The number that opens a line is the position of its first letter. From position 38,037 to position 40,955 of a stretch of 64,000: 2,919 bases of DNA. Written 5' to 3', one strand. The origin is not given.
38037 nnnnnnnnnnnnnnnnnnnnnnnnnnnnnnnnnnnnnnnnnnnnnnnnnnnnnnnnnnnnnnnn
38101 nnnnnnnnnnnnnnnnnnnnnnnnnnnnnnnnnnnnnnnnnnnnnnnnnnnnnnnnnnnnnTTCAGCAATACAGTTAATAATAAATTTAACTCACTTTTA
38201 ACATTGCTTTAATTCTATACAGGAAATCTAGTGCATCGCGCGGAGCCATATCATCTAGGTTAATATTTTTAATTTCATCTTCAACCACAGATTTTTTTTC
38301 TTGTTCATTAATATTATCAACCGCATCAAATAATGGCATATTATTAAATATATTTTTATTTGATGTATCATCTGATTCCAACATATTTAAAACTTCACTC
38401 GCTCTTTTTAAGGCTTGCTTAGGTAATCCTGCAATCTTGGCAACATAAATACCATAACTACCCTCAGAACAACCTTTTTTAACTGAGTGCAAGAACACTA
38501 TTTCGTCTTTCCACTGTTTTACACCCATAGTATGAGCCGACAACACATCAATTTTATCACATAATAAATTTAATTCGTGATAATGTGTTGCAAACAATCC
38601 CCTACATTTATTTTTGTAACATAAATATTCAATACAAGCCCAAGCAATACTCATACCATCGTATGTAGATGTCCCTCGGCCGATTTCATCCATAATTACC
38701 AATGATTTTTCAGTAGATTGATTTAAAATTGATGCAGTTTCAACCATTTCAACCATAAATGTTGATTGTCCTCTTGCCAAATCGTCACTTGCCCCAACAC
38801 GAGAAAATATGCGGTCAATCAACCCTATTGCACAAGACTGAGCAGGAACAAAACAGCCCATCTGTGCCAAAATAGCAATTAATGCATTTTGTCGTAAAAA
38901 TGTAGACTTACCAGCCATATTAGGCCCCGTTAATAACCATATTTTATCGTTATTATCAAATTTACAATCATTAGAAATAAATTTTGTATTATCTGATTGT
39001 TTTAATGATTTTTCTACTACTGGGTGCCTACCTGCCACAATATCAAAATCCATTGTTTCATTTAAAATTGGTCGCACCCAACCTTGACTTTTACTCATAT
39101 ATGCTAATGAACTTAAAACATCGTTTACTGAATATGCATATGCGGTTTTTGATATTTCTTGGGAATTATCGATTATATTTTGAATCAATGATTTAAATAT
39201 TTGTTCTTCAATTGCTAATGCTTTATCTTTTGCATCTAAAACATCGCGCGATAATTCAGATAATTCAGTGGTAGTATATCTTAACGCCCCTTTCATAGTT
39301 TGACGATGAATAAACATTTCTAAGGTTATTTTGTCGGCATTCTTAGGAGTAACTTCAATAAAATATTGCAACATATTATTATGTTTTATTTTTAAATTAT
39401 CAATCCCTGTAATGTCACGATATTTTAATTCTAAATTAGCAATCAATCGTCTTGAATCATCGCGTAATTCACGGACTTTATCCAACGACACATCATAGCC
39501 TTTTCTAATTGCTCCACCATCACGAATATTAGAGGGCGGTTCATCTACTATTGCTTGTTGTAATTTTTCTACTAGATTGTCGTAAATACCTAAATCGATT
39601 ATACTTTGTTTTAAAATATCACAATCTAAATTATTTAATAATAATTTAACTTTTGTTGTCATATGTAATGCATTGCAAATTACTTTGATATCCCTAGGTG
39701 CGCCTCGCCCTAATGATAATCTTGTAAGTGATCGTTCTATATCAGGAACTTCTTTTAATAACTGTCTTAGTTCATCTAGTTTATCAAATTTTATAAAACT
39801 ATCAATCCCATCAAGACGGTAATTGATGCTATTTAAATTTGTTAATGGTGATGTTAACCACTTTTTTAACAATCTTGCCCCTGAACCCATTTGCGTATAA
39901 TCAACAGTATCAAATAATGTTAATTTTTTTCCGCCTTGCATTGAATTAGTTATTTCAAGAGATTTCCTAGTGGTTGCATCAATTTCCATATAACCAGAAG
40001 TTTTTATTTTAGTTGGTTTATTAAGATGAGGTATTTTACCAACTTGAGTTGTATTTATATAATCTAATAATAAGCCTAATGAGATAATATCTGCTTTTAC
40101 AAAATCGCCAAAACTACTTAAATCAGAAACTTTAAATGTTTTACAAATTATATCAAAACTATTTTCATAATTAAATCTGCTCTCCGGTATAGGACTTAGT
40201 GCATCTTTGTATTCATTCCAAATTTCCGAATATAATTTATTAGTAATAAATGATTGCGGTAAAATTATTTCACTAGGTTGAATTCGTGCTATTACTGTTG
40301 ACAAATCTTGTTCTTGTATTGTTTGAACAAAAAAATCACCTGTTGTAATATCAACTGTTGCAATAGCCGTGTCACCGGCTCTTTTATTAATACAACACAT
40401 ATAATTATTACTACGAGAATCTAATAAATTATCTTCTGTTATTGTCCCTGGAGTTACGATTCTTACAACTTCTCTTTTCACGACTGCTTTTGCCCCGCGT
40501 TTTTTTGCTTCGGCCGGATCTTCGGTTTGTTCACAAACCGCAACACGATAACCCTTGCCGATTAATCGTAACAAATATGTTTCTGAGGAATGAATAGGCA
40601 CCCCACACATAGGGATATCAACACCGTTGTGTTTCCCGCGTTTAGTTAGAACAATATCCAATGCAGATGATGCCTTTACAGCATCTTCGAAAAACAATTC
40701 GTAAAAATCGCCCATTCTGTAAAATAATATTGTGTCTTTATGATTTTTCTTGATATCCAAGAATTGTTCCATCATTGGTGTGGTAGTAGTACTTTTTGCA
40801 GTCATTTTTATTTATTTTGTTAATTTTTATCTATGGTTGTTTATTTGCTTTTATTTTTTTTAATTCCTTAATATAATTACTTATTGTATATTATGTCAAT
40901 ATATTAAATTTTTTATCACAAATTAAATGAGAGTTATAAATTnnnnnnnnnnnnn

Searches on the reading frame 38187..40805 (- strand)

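Call 69: search_protein_families(library=pfam, proteins=[window:38187-40805:-], max_evalue=0.00001)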
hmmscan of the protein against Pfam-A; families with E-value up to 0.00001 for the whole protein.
window:38187-40805:- (872 aa): 5 families
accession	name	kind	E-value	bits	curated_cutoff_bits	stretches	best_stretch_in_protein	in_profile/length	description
PF00488.27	MutS_V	-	1.5e-83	279.8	30.2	1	623-810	1-188/188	MutS domain V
PF01624.25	MutS_I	-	1.8e-45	154.2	20.6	1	9-125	1-112/113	MutS domain I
PF05192.23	MutS_III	-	4.9e-43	148.2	34.1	1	278-568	1-194/194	MutS domain III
PF05190.23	MutS_IV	-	1.1e-21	77.3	22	1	436-527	1-91/92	MutS family domain IV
PF05188.22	MutS_II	-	1.2e-19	71.4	25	1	134-261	1-132/133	MutS domain II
